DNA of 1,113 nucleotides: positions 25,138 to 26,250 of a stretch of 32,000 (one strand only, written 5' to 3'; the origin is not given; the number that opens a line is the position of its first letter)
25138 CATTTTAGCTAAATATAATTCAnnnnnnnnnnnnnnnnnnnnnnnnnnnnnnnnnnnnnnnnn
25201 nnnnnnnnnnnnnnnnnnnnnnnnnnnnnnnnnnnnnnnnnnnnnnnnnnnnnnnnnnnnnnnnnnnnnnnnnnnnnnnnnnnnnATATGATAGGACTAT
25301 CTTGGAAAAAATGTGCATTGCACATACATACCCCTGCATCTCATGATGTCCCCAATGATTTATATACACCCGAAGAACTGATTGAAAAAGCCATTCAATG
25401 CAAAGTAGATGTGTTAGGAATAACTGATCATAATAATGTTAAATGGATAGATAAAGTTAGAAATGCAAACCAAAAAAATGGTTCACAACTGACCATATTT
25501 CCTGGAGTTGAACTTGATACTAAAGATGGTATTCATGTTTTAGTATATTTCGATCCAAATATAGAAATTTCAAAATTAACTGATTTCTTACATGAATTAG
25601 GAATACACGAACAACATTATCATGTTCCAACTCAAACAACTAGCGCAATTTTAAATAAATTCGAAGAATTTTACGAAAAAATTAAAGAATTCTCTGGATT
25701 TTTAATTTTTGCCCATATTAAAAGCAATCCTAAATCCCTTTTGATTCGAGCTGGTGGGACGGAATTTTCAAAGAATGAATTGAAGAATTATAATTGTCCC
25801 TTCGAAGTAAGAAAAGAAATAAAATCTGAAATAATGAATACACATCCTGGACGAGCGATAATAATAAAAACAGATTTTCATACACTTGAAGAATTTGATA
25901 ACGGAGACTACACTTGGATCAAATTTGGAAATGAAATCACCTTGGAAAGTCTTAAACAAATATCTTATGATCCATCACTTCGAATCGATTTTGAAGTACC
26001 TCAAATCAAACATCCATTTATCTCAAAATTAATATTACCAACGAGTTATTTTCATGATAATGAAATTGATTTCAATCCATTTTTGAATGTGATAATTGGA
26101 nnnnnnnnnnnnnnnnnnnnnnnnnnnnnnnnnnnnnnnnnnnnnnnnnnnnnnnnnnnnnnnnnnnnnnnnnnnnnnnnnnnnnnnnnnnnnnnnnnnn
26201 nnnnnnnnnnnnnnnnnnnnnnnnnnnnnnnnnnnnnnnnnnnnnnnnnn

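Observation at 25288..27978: Single-chain analogue of SbcCD/Mre11-Rad50 in which a complete PHP domain replaces the Mre11 nuclease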

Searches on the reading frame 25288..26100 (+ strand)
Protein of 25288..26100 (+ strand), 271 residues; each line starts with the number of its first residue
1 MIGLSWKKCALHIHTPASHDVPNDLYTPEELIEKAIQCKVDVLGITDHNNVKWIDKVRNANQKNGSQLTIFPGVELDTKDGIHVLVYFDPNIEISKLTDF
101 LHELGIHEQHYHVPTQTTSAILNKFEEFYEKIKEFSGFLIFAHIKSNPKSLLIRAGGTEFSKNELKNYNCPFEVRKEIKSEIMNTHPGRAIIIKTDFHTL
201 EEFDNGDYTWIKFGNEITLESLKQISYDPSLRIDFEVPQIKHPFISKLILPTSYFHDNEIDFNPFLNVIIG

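Call 53: search_dna_similar(query=window:25288-26100:+, collection=plasmids, mode=protein, max_rows=40, rows=spread, max_evalue=0.001)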
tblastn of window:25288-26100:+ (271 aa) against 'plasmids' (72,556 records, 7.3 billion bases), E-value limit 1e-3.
Records with a match: 539; places in all: 542; records where one place covers at least 80% of the query: 477.
Best place of each record, by identity: <60% 539.
By first word of the organism name: Escherichia 223; Klebsiella 150; Enterobacter 41; Salmonella 25; Listeria 16; Citrobacter 13; Raoultella 12; Pseudomonas 7; Providencia 6; Bradyrhizobium 5; and 26 more.
By predicted mobility (MOB-suite, as given by PLSDB): conjugative 435; non-mobilizable 70; mobilizable 34.
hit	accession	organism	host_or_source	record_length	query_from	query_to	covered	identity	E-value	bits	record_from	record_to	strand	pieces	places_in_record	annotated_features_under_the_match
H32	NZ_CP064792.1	Halapricum desulfuricans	Elton hypersaline lake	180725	3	271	99%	27.2%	1e-18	92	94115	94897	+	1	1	TrlF family AAA-like ATPase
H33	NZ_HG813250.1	Listeria monocytogenes 6179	-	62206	3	271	99%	25.5%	1e-5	54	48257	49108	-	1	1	TrlF family AAA-like ATPase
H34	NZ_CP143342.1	Serratia marcescens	Homo sapiens,whole organism,urine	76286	1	271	100%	24.5%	5e-9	64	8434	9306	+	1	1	ppl: anti-phage protein Ppl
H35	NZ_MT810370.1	Klebsiella pneumoniae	-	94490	2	271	100%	24.3%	2e-7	59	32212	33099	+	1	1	TrlF family AAA-like ATPase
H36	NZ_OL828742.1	Klebsiella michiganensis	-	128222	2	271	100%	24.3%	2e-7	59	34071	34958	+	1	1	TrlF family AAA-like ATPase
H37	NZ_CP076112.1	Klebsiella pneumoniae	patient,cell culture,sputum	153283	2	271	100%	24.3%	2e-7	59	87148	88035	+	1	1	TrlF family AAA-like ATPase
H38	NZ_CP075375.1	Escherichia coli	mix culture,stool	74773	3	271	99%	24.3%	2e-11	72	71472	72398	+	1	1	TrlF family AAA-like ATPase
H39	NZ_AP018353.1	Escherichia coli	-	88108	3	271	99%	24.3%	2e-11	72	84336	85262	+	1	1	TrlF family AAA-like ATPase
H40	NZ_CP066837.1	Escherichia coli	Gallus gallus domesticus,whole ...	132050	3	271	99%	24.3%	2e-11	72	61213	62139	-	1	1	TrlF family AAA-like ATPase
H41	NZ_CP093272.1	Klebsiella oxytoca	Homo sapiens,sputum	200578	1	271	100%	24.0%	6e-10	67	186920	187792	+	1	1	ppl: anti-phage protein Ppl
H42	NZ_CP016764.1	Citrobacter freundii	Homo sapiens,Sun Yat-sen Memorial ...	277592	2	271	100%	24.0%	3e-7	59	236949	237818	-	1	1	ppl: anti-phage protein Ppl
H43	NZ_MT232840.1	Escherichia coli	-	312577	2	271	100%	24.0%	3e-7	59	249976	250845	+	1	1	anti-phage protein Ppl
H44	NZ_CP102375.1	Leclercia adecarboxylata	Single cell,Biofertilizer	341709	2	271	100%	24.0%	3e-7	59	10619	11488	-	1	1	ppl: anti-phage protein Ppl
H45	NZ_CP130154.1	Raoultella ornithinolytica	cell culture,garbage cans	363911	2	271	100%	24.0%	3e-7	59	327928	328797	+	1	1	ppl: anti-phage protein Ppl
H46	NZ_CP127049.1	Pseudomonas amygdali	Cucumis sativus,Culture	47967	3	271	99%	24.0%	3e-14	80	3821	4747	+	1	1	TrlF family AAA-like ATPase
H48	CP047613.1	Escherichia coli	surface water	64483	1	271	100%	23.4%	3e-8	62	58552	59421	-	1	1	hypothetical protein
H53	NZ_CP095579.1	Escherichia coli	Homo sapiens,Pure culture one microbial ...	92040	1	271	100%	23.4%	3e-8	62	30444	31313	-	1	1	ppl: anti-phage protein Ppl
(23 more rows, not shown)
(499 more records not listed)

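Call 54: get_annotated_region(hit=H53, flank=4000)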
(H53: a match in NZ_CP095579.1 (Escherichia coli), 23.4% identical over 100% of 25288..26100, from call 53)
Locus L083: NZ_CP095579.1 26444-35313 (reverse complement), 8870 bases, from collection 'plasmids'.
description: Escherichia coli strain b148b plasmid p_b148b_NDM5, complete sequence
organism: Escherichia coli (NCBI taxid 562)
taxonomy: Bacteria; Pseudomonadota; Gammaproteobacteria; Enterobacterales; Enterobacteriaceae; Escherichia; Escherichia coli
host: -; source: Homo sapiens,Pure culture one microbial species,blood; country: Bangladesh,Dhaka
typing (MOB-suite, as given by PLSDB): conjugative; replicon IncFIA,IncFIC; relaxase MOBF; mating-pair formation MPF_F
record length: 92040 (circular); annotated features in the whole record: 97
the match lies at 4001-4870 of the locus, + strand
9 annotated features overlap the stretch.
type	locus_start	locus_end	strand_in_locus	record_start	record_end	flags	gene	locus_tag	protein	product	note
CDS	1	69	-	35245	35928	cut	-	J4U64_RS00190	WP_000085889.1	DNA methylase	-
CDS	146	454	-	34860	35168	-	-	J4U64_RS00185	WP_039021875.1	hypothetical protein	-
CDS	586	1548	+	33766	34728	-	parM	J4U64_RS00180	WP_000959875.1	plasmid segregation protein ParM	-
CDS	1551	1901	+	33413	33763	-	-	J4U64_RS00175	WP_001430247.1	plasmid partitioning/stability family protein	-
CDS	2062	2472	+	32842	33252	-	-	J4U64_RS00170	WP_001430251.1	hypothetical protein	-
CDS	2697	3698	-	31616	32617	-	-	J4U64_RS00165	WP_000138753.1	DUF4238 domain-containing protein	-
CDS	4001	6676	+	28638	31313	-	ppl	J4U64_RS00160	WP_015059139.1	anti-phage protein Ppl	GO:0051607 - defense response to virus [Evidence IEA]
CDS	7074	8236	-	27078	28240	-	-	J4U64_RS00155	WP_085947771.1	IS3-like element IS3 family transposase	GO:0006313 - DNA transposition [Evidence IEA]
CDS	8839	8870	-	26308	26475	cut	-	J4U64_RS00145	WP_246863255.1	hypothetical protein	-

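Call 55: get_annotated_region(hit=H32, flank=6000)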
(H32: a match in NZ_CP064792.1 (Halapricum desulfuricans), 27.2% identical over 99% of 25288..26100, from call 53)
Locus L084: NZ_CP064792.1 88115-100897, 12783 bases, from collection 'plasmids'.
description: Halapricum desulfuricans strain HSR-Est plasmid pHSR-Est01, complete sequence
organism: Halapricum desulfuricans (NCBI taxid 2841257)
taxonomy: Archaea; Euryarchaeota; Halobacteria; Halobacteriales; Haloarculaceae; Halapricum; Halapricum desulfuricans
host: -; source: Elton hypersaline lake; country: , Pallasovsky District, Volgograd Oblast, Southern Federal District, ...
typing (MOB-suite, as given by PLSDB): non-mobilizable
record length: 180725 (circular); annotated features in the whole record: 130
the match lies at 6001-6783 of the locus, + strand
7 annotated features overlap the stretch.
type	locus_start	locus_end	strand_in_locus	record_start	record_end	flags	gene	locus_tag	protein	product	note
CDS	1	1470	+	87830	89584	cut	-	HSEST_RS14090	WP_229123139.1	restriction endonuclease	-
CDS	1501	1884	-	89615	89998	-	-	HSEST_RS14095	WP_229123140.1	hypothetical protein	-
CDS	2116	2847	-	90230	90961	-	-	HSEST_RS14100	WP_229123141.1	hypothetical protein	-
CDS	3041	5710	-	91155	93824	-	-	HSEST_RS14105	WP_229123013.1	DUF1156 domain-containing protein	-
CDS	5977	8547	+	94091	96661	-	-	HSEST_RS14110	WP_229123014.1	TrlF family AAA-like ATPase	-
CDS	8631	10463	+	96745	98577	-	-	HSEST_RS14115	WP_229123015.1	DUF262 domain-containing protein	-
CDS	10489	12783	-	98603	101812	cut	-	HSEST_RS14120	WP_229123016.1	DUF499 domain-containing protein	-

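Call 68: search_solved_structures(query=L083:4001-6673:+, max_evalue=0.001)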
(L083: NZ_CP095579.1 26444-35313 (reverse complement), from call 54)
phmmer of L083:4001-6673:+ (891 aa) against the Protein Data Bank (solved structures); distinct sequences matched with E-value up to 0.001: 10.
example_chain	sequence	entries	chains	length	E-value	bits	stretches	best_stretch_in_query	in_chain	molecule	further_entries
1us8_A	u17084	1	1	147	1.3e-06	30.1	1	277-351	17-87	DNA DOUBLE-STRAND BREAK REPAIR RAD50 ATPASE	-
1f2t_A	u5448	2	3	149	1.3e-06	30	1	277-351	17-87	RAD50 ABC-ATPASE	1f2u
3qkt_A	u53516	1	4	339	1.5e-06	29.8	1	277-362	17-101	DNA double-strand break repair rad50 ATPase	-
4nci_A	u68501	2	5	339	1.6e-06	29.8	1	277-362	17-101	DNA double-strand break repair Rad50 ATPase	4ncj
4nck_A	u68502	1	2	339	1.9e-06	29.5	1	277-362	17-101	DNA double-strand break repair Rad50 ATPase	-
4nch_A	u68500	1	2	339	1.9e-06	29.5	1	277-362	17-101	DNA double-strand break repair Rad50 ATPase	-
3qku_A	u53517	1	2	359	2.1e-06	29.3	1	277-351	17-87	DNA double-strand break repair rad50 ATPase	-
1ii8_A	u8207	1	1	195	2.3e-06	29.2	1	277-351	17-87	Rad50 ABC-ATPase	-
3qkr_A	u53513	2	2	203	2.5e-06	29.1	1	277-351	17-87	DNA double-strand break repair rad50 ATPase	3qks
5h68_A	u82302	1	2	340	1.4e-05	26.6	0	275-331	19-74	Chromosome partition protein Smc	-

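Call 77: predict_structure(alignment_id=A2)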
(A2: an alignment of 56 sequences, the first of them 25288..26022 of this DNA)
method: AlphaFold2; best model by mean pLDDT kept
length: 245 residues; sequences in the alignment: 56
mean_pLDDT: 93.1   pTM: 0.91
mean pLDDT of the five models: 93.1, 92.6, 92.5, 92.4, 91.9
residues with pLDDT >= 90: 195; 70-90: 42; 50-70: 7; < 50: 1
segments of 3 or more residues with pLDDT < 50: none
pLDDT, mean of each block of 10 residues (from residue 1): 85 97 96 98 98 98 95 96 97 98 95 85 92 98 89 86 86 97 95 98 97 95 96 88 56
secondary structure, 60 per line:
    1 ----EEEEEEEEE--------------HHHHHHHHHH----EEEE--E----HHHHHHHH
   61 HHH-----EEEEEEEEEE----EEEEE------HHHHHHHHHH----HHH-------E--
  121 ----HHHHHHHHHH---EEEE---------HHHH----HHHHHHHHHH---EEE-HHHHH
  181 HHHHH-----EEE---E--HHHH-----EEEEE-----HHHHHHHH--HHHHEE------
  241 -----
elements in order: E5-13 H28-37 E42-45 H53-63 E69-78 E83-87 H94-103 H125-134 E138-141 H151-154 H159-168 E172-174 H176-185 E191-193 H200-203 E209-213 H219-226 H229-232

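Call 79: fold_search(model_id=the predicted structure, library=pdb)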
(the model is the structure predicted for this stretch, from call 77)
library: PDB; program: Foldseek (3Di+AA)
matches with E <= 10: 815; with E <= 0.001: 33
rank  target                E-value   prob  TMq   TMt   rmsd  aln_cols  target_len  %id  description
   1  7ug9                  1.1e-09  1.00  0.54  0.63   4.0       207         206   22  Crystal structure of RNase AM PHP domain (released 2022-08-31)
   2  3o0f                  1.4e-09  1.00  0.50  0.44   8.8       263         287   17  Crystal structure of a putative metal-dependent phosphoesterase (BAD_1165) from bifidobacterium adolescentis atcc 15703  (released 2010-08-25)
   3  2anu_C                5.9e-09  1.00  0.54  0.59   6.4       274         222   18  Crystal structure of Predicted metal-dependent phosphoesterase (PHP family) (tm0559) from THERMOTOGA MARITIMA at 2.40  (released 2005-10-18)
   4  9etk                  8.6e-09  1.00  0.51  0.45   8.9       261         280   18  Crystal structure of Vibrio cholerae RNase AM (released 2024-09-11)
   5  3e0f                  1.6e-08  1.00  0.49  0.43   7.4       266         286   15  Crystal structure of a putative metal-dependent phosphoesterase (bad_1165) from bifidobacterium adolescentis atcc 15703  (released 2008-09-02)
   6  2anu_E                2.4e-08  1.00  0.54  0.59   6.3       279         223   17  Crystal structure of Predicted metal-dependent phosphoesterase (PHP family) (tm0559) from THERMOTOGA MARITIMA at 2.40  (released 2005-10-18)
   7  5zb8_B                4.2e-08  1.00  0.62  0.41   4.7       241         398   15  Crystal structure of the novel lesion-specific endonuclease PfuEndoQ from Pyrococcus furiosus (released 2018-04-04)
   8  3f2c_A                3.4e-07  1.00  0.53  0.15   4.4       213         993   17  DNA Polymerase PolC from Geobacillus kaustophilus complex with DNA, dGTP and Mn (released 2009-01-20)
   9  4gx8_B                4.4e-07  1.00  0.57  0.46   3.9       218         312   14  Crystal structure of a DNA polymerase III alpha-epsilon chimera (released 2013-04-03)
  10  3f2b_A                6.7e-07  1.00  0.52  0.15   4.3       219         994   17  DNA Polymerase PolC from Geobacillus kaustophilus complex with DNA, dGTP, Mg and Zn (released 2009-01-20)
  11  3e38_B                7.6e-07  1.00  0.59  0.44   5.7       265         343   13  CRYSTAL STRUCTURE OF A TWO-DOMAIN PROTEIN CONTAINING PREDICTED PHP-LIKE METAL-DEPENDENT PHOSPHOESTERASE (BVU_3505) FRO (released 2008-10-07)
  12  4jom                  8.1e-07  1.00  0.56  0.17   3.8       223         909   16  Structure of E. coli Pol III 3mPHP mutant (released 2013-05-29)
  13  7k30_A                8.6e-07  1.00  0.63  0.41   4.7       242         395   14  Crystal structure of Endonuclease Q complex with 27-mer duplex substrate with dU at the active site (released 2021-03-17)
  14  2hnh                  8.6e-07  1.00  0.55  0.17   4.1       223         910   15  Crystal structure of the catalytic alpha subunit of E. coli replicative DNA polymerase III (released 2006-09-19)
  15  3e38_A                1.1e-06  1.00  0.56  0.42   5.7       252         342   13  CRYSTAL STRUCTURE OF A TWO-DOMAIN PROTEIN CONTAINING PREDICTED PHP-LIKE METAL-DEPENDENT PHOSPHOESTERASE (BVU_3505) FRO (released 2008-10-07)
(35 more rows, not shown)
